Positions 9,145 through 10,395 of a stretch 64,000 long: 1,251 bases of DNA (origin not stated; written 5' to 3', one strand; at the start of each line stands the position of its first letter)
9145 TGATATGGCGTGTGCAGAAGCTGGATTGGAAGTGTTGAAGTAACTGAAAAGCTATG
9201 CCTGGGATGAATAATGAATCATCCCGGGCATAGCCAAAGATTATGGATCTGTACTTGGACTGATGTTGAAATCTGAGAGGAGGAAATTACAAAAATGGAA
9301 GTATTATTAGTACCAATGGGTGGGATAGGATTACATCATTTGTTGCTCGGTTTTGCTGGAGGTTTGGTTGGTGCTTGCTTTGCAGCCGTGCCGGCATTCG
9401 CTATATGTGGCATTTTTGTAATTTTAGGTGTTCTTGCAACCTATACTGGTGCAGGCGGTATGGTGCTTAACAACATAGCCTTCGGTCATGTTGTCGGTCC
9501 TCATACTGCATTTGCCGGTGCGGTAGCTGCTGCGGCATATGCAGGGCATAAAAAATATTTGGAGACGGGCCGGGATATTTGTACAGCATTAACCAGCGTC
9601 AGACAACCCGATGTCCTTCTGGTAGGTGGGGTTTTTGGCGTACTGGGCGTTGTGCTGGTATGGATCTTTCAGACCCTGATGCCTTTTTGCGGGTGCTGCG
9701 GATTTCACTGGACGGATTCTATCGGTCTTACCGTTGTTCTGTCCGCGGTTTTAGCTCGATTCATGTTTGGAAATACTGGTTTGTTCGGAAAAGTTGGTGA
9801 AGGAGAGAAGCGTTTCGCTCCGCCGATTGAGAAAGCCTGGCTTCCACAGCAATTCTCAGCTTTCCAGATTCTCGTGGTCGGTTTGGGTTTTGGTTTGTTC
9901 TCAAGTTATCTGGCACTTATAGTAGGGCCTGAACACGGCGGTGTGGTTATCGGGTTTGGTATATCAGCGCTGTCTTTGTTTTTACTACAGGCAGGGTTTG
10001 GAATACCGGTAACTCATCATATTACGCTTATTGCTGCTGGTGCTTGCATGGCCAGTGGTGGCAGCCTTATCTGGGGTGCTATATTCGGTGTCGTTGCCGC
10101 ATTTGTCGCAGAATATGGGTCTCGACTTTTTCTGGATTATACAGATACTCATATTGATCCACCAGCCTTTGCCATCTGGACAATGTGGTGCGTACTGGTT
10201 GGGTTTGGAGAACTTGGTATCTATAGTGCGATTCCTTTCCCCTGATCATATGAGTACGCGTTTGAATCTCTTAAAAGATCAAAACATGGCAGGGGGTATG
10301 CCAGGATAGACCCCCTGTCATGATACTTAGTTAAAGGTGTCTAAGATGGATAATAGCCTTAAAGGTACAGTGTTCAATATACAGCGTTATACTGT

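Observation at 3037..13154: Sigma-54-controlled glycyl radical enzyme locus coupled to a tungsten AOR instead of a microcompartment/CoA-acylating route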

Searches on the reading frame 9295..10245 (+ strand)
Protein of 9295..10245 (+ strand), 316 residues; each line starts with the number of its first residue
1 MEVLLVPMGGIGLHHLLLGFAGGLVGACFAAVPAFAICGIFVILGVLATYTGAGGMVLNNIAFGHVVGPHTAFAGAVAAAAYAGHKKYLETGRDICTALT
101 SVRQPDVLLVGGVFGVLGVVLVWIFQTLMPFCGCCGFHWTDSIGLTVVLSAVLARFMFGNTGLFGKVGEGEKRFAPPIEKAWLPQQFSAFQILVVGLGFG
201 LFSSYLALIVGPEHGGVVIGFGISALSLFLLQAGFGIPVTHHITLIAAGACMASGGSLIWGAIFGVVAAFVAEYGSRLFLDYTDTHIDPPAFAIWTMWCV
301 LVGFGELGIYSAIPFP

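Call 3: search_protein_families(library=pfam, proteins=[window:9295-10245:+])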
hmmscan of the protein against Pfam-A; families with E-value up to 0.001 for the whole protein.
window:9295-10245:+ (316 aa): 0 families

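Call 4: search_protein_families(library=ncbifam, proteins=[window:9295-10245:+])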
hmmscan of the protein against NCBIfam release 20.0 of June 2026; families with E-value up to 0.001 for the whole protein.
window:9295-10245:+ (316 aa): 0 families

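Call 46: find_homologous_proteins(query=window:9295-10245:+, max_evalue=0.00001)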
Query window:9295-10245:+ (316 aa): 584 proteins with E <= 0.00001 among 8000 candidates; the best 120 are listed.
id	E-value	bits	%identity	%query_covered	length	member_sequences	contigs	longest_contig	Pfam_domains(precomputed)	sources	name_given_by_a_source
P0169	2.8e-198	676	100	98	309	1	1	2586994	PF25928.1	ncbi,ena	-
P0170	3.6e-146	505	75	100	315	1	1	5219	PF25928.1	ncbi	-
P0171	9.6e-140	484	71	100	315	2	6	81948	PF25928.1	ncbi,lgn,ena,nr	ncbi:MAG: permease [Firmicutes bacterium]|nr:permease [Bacillota bacterium]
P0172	1.6e-129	450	66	100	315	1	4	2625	PF25928.1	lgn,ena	-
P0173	4.1e-100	354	52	100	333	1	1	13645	PF25928.1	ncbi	-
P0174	1.7e-93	332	51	100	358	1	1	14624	PF25928.1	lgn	-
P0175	1.2e-76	276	49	97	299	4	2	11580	PF25928.1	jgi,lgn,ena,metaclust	metaclust:\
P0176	1.3e-75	273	50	96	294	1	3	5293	PF25928.1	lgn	-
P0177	1.3e-75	273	49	97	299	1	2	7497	PF25928.1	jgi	-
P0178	4.2e-75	271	52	95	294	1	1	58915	PF25928.1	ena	-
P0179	6.8e-75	271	51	96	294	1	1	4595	PF25928.1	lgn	-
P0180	3.8e-74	268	51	96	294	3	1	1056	PF25928.1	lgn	-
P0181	1.6e-73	266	45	98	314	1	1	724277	PF25928.1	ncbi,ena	-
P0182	3.5e-73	265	50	96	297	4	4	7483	PF25928.1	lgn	-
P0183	5.2e-73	264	50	96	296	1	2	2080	PF25928.1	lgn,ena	-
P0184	2.1e-72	262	51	94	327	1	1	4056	PF25928.1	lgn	-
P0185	3.9e-72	262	50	96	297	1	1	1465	PF25928.1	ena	-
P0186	4.7e-72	261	50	93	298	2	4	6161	PF25928.1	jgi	jgi:hypothetical protein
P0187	5.8e-72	261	49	96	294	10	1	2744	PF25928.1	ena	-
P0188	8.8e-72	260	48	95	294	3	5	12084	PF25928.1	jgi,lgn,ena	-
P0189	8.9e-72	260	46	96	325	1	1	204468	PF25928.1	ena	-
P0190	1.8e-71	259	50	96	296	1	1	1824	PF25928.1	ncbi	-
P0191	2.0e-71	259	43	98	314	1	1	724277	PF25928.1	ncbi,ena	-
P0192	3.2e-71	259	49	95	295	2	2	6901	PF25928.1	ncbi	-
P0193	1.2e-70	257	50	96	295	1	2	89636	PF25928.1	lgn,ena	-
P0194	5.3e-70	255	49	96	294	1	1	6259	PF25928.1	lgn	-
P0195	6.3e-70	254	49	96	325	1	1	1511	PF25928.1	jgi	jgi:hypothetical protein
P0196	6.4e-70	254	47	95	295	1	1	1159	PF25928.1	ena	-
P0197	2.1e-69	253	48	94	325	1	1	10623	PF25928.1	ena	-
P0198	2.6e-69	252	54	83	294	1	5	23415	PF25928.1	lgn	-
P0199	3.4e-69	252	48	95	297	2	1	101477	PF25928.1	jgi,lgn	-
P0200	4.1e-69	252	47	94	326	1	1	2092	PF25928.1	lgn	-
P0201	6.4e-69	251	47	97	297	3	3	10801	PF25928.1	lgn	-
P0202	1.0e-68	250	49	96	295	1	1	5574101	PF25928.1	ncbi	ncbi:permease [Desulforhopalus sp. 52FAK]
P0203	2.0e-68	249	46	96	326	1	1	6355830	PF25928.1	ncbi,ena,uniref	ncbi:permease [Candidatus Leptofilum sp.]|uniref:permease n=1 Tax=Candidatus Leptofilum sp. TaxID=32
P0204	2.0e-68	249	49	94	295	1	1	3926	PF25928.1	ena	-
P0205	5.1e-68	248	48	96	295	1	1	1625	PF25928.1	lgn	-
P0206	5.9e-68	248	49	95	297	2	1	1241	PF25928.1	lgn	-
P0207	8.0e-68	247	47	96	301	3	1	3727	PF25928.1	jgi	jgi:hypothetical protein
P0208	8.8e-68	247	50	90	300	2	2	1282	PF25928.1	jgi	jgi:hypothetical protein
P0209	1.4e-67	247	48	96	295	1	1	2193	PF25928.1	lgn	-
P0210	2.4e-67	246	48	95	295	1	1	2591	PF25928.1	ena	-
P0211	6.1e-67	244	46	94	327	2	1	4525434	PF25928.1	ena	-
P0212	6.3e-67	244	48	96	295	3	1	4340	PF25928.1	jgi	-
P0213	6.8e-67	244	54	83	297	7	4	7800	PF25928.1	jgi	jgi:hypothetical protein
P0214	8.5e-67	244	46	90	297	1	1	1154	PF25928.1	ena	-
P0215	1.7e-66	243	53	87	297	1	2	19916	PF25928.1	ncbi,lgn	-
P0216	1.8e-66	243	48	96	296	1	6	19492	PF25928.1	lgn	-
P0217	1.8e-66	243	47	95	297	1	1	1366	PF25928.1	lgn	-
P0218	8.6e-66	241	48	90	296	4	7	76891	PF25928.1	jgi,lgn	jgi:hypothetical protein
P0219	1.9e-65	240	50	82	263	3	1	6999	PF25928.1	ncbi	-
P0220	2.1e-65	239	52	78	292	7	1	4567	PF25928.1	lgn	-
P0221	4.9e-65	238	45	95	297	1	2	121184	PF25928.1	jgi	jgi:hypothetical protein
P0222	6.0e-65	238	48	90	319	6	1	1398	PF25928.1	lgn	-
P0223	6.5e-65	238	48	90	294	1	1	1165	PF25928.1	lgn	-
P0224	7.2e-65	238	49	92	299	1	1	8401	PF25928.1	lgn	-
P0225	7.5e-65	238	48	96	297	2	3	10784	PF25928.1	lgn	-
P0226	9.1e-65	237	48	90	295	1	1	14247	PF25928.1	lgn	-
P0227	1.5e-64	237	48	96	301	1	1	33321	PF25928.1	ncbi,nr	ncbi:MAG: permease [Spirochaetes bacterium]|nr:permease [Spirochaetota bacterium]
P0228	5.5e-64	235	49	89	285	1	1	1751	PF25928.1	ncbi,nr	ncbi:MAG: permease, partial [Anaerolineae bacterium]|nr:permease [Anaerolineae bacterium]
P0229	1.3e-63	233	47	87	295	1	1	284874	PF25928.1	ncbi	-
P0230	1.6e-63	233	48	88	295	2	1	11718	PF25928.1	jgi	jgi:hypothetical protein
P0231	1.7e-63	233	48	91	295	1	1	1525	PF25928.1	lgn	-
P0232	1.9e-63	233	48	91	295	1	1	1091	PF25928.1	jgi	jgi:hypothetical protein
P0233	2.1e-63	233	48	92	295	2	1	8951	PF25928.1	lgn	-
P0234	2.1e-63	233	48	91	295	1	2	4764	PF25928.1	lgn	-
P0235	3.0e-63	232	48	91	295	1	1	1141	PF25928.1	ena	-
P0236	3.3e-63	232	48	91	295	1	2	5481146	PF25928.1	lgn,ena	-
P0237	4.5e-63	232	44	96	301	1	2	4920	PF25928.1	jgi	jgi:hypothetical protein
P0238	5.2e-63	232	43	94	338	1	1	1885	PF25928.1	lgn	-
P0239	5.3e-63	232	48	89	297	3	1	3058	PF25928.1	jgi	jgi:hypothetical protein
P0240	5.9e-63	231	46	90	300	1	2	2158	PF25928.1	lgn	-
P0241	9.0e-63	231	48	91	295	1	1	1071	PF25928.1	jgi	jgi:hypothetical protein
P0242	1.2e-62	230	48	93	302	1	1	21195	PF25928.1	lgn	-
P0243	3.1e-62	229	46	94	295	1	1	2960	PF25928.1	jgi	-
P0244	3.3e-62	229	49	88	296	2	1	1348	PF25928.1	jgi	jgi:hypothetical protein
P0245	3.9e-62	229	43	94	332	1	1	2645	PF25928.1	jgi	jgi:hypothetical protein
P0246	1.1e-61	227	46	94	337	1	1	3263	PF25928.1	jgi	jgi:hypothetical protein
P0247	3.2e-61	226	44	96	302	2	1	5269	PF25928.1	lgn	-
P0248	3.7e-61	225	48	89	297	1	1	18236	PF25928.1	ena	-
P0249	4.3e-61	225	45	97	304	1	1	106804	PF25928.1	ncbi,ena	-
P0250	4.5e-61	225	48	93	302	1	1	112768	PF25928.1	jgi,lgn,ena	-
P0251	6.3e-61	225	41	95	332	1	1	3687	PF25928.1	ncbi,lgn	-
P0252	6.7e-61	225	42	89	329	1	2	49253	PF25928.1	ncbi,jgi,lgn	-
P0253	9.0e-61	224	47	91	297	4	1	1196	PF25928.1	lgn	-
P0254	1.1e-60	224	47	91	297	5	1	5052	PF25928.1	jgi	jgi:hypothetical protein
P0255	1.3e-60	224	47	87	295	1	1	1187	PF25928.1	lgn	-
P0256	1.5e-60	223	44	89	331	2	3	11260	PF25928.1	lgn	-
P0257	1.5e-60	223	43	93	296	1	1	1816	PF25928.1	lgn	-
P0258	1.9e-60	223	44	90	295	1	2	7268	PF25928.1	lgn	-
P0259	1.9e-60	223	45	94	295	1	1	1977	PF25928.1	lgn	-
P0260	1.9e-60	223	47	90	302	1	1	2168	PF25928.1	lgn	-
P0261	2.4e-60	223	45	97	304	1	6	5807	PF25928.1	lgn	-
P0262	2.4e-60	223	47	93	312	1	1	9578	PF25928.1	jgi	jgi:hypothetical protein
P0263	3.4e-60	222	43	88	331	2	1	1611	PF25928.1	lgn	-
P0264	4.3e-60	222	45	90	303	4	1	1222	PF25928.1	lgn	-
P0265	4.4e-60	222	42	94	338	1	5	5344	PF25928.1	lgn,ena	-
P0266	6.1e-60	221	49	88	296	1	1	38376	PF25928.1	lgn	-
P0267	9.2e-60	221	42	90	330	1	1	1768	PF25928.1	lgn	-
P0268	1.1e-59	221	42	85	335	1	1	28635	PF25928.1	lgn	-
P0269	1.7e-59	220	44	89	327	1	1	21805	PF25928.1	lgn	-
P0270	1.9e-59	220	47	90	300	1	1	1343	PF25928.1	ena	-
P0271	3.0e-59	219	44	84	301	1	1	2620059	PF25928.1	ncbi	ncbi:hypothetical protein ACUHGC_00785 [Testudinibacter sp. P27/CKL/0425]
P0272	3.1e-59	219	47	85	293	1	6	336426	PF25928.1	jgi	jgi:hypothetical protein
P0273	3.7e-59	219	46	88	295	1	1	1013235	PF25928.1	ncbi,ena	-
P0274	4.0e-59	219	46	94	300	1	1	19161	PF25928.1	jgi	jgi:hypothetical protein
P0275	5.9e-59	218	42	93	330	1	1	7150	PF25928.1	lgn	-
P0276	6.1e-59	218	46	91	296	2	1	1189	PF25928.1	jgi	jgi:hypothetical protein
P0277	6.6e-59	218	42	94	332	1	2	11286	PF25928.1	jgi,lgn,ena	-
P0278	6.8e-59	218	45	88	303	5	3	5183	PF25928.1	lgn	-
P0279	9.8e-59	217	46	91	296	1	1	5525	PF25928.1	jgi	jgi:hypothetical protein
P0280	1.4e-58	217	40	95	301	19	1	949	PF25928.1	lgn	-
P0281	1.7e-58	217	42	94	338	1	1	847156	PF25928.1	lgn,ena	-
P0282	2.2e-58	216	45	95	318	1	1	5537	PF25928.1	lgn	-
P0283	4.2e-58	215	45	91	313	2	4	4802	PF25928.1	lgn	-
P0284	6.2e-58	215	47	86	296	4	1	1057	PF25928.1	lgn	-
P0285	6.4e-58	215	47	86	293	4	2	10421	PF25928.1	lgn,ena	-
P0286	6.5e-58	215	46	96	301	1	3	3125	PF25928.1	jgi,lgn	jgi:hypothetical protein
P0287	6.9e-58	215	46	92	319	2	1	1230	PF25928.1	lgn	-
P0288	9.5e-58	214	48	88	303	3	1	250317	PF25928.1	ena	-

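Call 47: search_protein_families(library=pfam, proteins=[window:9295-10245:+], max_evalue=10)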
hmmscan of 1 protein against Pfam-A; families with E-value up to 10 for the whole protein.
window:9295-10245:+ (316 aa): 1 family
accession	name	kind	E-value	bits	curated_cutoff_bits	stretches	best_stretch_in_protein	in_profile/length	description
PF06123.17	CreD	-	2.4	7.4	23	1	187-267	322-397/428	Inner membrane protein CreD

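Call 48: find_encoding_contigs(protein=P0169, flank=3000, max_places=2)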
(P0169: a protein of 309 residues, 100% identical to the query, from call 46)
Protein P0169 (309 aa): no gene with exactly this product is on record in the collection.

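Call 49: find_encoding_contigs(protein=P0181, flank=8000, max_places=2)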
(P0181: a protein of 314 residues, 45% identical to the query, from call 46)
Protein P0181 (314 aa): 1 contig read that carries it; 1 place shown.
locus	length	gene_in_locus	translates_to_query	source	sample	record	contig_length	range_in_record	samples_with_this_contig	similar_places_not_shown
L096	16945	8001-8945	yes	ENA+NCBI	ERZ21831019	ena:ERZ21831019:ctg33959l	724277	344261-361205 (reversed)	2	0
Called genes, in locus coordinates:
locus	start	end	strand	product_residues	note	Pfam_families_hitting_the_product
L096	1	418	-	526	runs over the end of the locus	PF00361:Proton_antipo_M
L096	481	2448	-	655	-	PF00662:Proton_antipo_N, PF00361:Proton_antipo_M, PF01010:Proton_antipo_C (weak)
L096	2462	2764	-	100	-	PF00420:Oxidored_q2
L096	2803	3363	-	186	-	PF00499:Oxidored_q3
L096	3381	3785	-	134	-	PF13183:Fer4_8 (faint), PF13534:Fer4_17 (faint), PF12797:Fer4_2 (faint), PF13237:Fer4_10 (faint), PF14697:Fer4_21 (weak), PF12838:Fer4_7, PF13187:Fer4_9, PF00037:Fer4 (weak), +1 more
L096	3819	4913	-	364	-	PF00146:NADHdh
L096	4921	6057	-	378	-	PF00374:NiFeSe_Hases (faint), PF00346:Complex1_49kDa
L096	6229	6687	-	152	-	PF00329:Complex1_30kDa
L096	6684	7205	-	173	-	PF01058:Oxidored_q6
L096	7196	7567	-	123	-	PF00507:Oxidored_q4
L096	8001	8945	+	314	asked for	PF25928:DUF7973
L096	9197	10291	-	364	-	PF01210:NAD_Gly3P_dh_N, PF07479:NAD_Gly3P_dh_C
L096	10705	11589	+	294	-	PF01261:AP_endonuc_2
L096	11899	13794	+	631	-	PF13517:FG-GAP_3 (weak)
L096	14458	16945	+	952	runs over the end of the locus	PF00158:Sigma54_activat, PF14532:Sigma54_activ_2, PF07724:AAA_2 (weak), PF07728:AAA_5, PF25601:AAA_lid_14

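Call 50: find_encoding_contigs(protein=P0202, flank=8000, max_places=2)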
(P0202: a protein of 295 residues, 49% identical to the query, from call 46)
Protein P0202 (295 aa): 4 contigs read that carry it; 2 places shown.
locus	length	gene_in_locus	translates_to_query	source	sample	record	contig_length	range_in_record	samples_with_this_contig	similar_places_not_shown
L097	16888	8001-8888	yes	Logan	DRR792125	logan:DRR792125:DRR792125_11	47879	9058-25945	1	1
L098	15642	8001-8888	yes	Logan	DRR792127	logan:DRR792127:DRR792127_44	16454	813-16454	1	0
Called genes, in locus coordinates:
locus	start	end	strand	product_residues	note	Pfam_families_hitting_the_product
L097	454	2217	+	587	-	PF00664:ABC_membrane, PF02463:SMC_N (weak), PF00005:ABC_tran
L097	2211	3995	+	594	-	PF00664:ABC_membrane, PF00005:ABC_tran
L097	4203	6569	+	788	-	PF06934:CTI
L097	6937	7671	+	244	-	PF00392:GntR, PF08220:HTH_DeoR (weak), PF07702:UTRA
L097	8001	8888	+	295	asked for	PF25928:DUF7973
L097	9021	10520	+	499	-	PF00370:FGGY_N, PF02782:FGGY_C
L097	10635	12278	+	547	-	PF01266:DAO, PF16901:DAO_C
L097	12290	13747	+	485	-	PF01565:FAD_binding_4, PF02913:FAD-oxidase_C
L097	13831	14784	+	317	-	PF00248:Aldo_ket_red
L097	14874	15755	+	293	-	PF01937:ARMT1-like_dom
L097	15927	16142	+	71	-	PF09947:DUF2180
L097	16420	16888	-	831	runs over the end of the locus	PF00497:SBP_bac_3, PF12974:Phosphonate-bd (weak), PF08447:PAS_3, PF00512:HisKA, PF02518:HATPase_c, PF00072:Response_reg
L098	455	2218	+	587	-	PF00664:ABC_membrane, PF02463:SMC_N (weak), PF00005:ABC_tran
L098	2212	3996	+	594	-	PF00664:ABC_membrane, PF00005:ABC_tran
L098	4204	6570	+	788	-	PF06934:CTI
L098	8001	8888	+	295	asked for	PF25928:DUF7973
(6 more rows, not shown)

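Call 53: find_related_loci(query=A1, collection=metagenome_contigs, flank=8000)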
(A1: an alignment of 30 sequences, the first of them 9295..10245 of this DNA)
Query A1 (316 aa) in metagenome_contigs; peptide patterns used: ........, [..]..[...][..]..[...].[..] (x = any residue, [..] = any of these).
600 stretches matched a pattern (row limit reached: there are more); 336 encode a relative of the query (tblastn E <= 1e-3); the best 80 are kept; 80 distinct loci.
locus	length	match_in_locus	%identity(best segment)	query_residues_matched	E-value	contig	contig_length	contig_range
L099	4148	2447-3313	48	16-316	2e-69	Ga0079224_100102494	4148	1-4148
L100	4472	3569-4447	48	13-315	3e-65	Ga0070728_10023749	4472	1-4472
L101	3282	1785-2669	47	15-316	2e-64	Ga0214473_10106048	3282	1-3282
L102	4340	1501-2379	48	13-315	6e-64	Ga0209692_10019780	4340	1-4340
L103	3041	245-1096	46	15-302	8e-64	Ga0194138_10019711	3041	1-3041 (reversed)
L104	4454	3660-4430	48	34-297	1e-62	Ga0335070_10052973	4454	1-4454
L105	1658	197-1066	47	16-315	3e-64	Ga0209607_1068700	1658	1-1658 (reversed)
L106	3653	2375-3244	47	16-315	8e-62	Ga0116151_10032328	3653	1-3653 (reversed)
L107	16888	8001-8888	42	15-315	3e-59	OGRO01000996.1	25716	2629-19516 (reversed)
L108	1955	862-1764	42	6-309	9e-61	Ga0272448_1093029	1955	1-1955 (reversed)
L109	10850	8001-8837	46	32-316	5e-59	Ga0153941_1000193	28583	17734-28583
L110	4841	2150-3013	48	6-296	3e-58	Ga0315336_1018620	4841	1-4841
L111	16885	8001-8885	43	16-316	7e-58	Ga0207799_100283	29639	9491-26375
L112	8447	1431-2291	44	16-301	2e-57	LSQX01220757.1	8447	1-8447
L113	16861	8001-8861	44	16-301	2e-57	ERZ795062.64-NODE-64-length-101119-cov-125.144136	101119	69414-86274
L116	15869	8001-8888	42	15-315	2e-54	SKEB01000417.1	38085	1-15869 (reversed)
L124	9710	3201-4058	44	28-303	1e-52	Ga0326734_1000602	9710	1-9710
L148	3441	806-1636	42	11-295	7e-49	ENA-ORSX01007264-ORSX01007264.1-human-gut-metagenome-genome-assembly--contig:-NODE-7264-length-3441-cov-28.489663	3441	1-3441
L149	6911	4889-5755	41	11-306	5e-49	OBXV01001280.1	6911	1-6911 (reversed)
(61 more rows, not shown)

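Call 56: search_protein_families(library=pfam, proteins=[L148:1687-2763:-, L107:4274-6826:+, L097:9021-10520:+, L116:9506-10561:+, L106:124-1458:+, L106:1436-2011:+, L107:6935-7852:+, L149:3441-4634:+, L109:6356-7783:+, L112:3963-4880:-], max_evalue=0.00001)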
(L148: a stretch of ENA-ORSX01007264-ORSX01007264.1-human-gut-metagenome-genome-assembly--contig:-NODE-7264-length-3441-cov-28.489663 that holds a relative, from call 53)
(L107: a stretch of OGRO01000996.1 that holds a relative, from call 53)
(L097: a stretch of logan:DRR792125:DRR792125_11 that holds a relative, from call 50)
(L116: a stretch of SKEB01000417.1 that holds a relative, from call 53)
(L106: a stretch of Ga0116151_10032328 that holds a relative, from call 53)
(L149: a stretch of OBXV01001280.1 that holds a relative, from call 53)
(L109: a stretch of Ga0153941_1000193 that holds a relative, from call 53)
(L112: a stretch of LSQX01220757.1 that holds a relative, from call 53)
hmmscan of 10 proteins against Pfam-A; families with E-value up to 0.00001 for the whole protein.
L148:1687-2763:- (358 aa): 3 families
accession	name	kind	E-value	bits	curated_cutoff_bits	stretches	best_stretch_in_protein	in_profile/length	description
PF00578.27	AhpC-TSA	-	1.2e-35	122.6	26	1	102-231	1-123/124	AhpC/TSA family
PF08534.16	Redoxin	-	6.1e-14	52.5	26.6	1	103-240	3-139/148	Redoxin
PF00462.30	Glutaredoxin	-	7.2e-12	45.8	22.9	1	287-343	1-58/60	Glutaredoxin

L107:4274-6826:+ (850 aa): 2 families
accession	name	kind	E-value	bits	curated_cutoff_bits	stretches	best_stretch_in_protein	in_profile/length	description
PF02901.20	PFL-like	-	6.4e-247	821.8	24.3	1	10-711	2-647/647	Pyruvate formate lyase-like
PF01228.26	Gly_radical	-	9.6e-34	116.5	22.2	1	728-831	2-106/106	Glycine radical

L097:9021-10520:+ (499 aa): 2 families
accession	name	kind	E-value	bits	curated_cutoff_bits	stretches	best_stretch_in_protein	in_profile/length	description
PF00370.27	FGGY_N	-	2.4e-59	201.4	28.8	1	5-249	1-244/245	FGGY family of carbohydrate kinases, N-terminal domain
PF02782.22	FGGY_C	-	1.4e-42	146.2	27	1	260-448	2-197/198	FGGY family of carbohydrate kinases, C-terminal domain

L116:9506-10561:+ (351 aa): 2 families
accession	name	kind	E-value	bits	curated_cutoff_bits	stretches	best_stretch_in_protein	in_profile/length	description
PF00078.32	RVT_1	-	4.1e-42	144.6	29.6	1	68-274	1-204/205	Reverse transcriptase (RNA-dependent DNA polymerase)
PF08388.16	GIIM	-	2.3e-14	53.5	23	1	290-350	1-62/80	Group II intron, maturase-specific domain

L106:124-1458:+ (444 aa): 5 families
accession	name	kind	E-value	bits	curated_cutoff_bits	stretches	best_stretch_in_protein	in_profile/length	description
PF01512.22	Complex1_51K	-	1.1e-45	155.7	31.2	1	11-150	2-148/150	Nuo51 FMN-binding domain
PF13375.12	RnfC_N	-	1.2e-14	54.6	25.6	1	378-436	28-85/101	RnfC Barrel sandwich hybrid domain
PF13534.11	Fer4_17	-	1.1e-10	42.3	22.2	1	253-314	1-61/61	4Fe-4S dicluster domain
PF10531.15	SLBB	-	9.6e-08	32.2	27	1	163-210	1-54/55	SLBB domain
PF13183.11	Fer4_8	-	1.7e-06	28.9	27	0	245-267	38-67/68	4Fe-4S dicluster domain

L106:1436-2011:+ (191 aa): 1 family
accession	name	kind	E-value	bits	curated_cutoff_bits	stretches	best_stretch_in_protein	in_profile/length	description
PF00936.24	BMC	-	1.7e-44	150.1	24.5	2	13-85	1-74/75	BMC domain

L107:6935-7852:+ (305 aa): 12 families
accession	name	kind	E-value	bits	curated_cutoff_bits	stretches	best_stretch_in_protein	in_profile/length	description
PF04055.27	Radical_SAM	-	2.4e-18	67.3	29.5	1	99-238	14-162/166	Radical SAM superfamily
PF00037.32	Fer4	-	2.6e-15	55.9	21.1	2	84-105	3-24/24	4Fe-4S binding domain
PF13353.11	Fer4_12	-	3.4e-13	50.5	22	0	114-178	38-105/137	4Fe-4S single cluster domain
PF12837.12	Fer4_6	-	5.7e-12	45.4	25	1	84-104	4-24/24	4Fe-4S binding domain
PF12838.12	Fer4_7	-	7.6e-12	46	27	1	61-103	2-52/52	4Fe-4S dicluster domain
PF13484.11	Fer4_16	-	1.6e-11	45.3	30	0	88-116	1-29/66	4Fe-4S double cluster binding domain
PF14697.11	Fer4_21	-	2.2e-11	44.1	35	1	57-106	4-59/59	4Fe-4S dicluster domain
PF13237.11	Fer4_10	-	4e-11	43.1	25.5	1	56-100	4-53/53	4Fe-4S dicluster domain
PF13187.11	Fer4_9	-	4.2e-08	33.5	27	1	60-103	1-51/52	4Fe-4S dicluster domain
PF12797.12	Fer4_2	-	4.9e-08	32.9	24.5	0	83-101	4-22/22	4Fe-4S binding domain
PF13183.11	Fer4_8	-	1.4e-07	32.4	27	0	87-111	3-27/68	4Fe-4S dicluster domain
PF12800.12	Fer4_4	-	1.9e-07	31.3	24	0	87-101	2-16/17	4Fe-4S binding domain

L149:3441-4634:+ (397 aa): 1 family
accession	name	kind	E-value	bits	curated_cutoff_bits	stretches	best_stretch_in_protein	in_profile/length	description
PF00871.23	Acetate_kinase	-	2e-164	547.4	22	1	3-390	2-392/392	Acetokinase family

L109:6356-7783:+ (475 aa): 1 family
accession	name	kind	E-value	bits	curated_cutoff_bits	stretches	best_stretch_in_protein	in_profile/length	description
PF00171.27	Aldedh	-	2.7e-33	115.7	23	1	44-434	29-430/461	Aldehyde dehydrogenase family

L112:3963-4880:- (305 aa): 1 family
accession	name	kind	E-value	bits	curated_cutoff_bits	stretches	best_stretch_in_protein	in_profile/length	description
PF09370.16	PEP_hydrolase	-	2.3e-134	447.1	33.8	1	36-300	2-266/267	Phosphoenolpyruvate hydrolase-like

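Call 85: predict_structure(alignment_id=A1)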
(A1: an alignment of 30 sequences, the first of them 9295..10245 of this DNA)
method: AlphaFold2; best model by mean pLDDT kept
length: 316 residues; sequences in the alignment: 30
mean_pLDDT: 92.6   pTM: 0.91
mean pLDDT of the five models: 92.6, 92.2, 91.0, 90.8, 90.4
residues with pLDDT >= 90: 272; 70-90: 26; 50-70: 5; < 50: 13
segments of 3 or more residues with pLDDT < 50: 1-8, 132-136
pLDDT, mean of each block of 10 residues (from residue 1): 47 93 98 97 97 90 92 98 98 97 98 97 84 56 94 98 96 94 87 97 98 94 97 94 98 97 98 97 97 96 94 95
secondary structure, 60 per line:
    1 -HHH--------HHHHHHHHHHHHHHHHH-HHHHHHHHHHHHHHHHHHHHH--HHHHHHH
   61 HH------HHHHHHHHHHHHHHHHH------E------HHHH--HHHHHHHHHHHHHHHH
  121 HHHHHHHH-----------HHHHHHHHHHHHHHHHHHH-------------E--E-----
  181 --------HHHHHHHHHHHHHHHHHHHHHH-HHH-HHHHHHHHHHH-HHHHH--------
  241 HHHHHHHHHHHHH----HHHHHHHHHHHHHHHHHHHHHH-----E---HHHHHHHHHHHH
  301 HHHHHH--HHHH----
elements in order: H13-29 H31-51 H54-62 H69-85 H99-102 H105-128 H140-158 H189-210 H216-226 H228-232 H241-253 H258-279 H289-306 H309-312
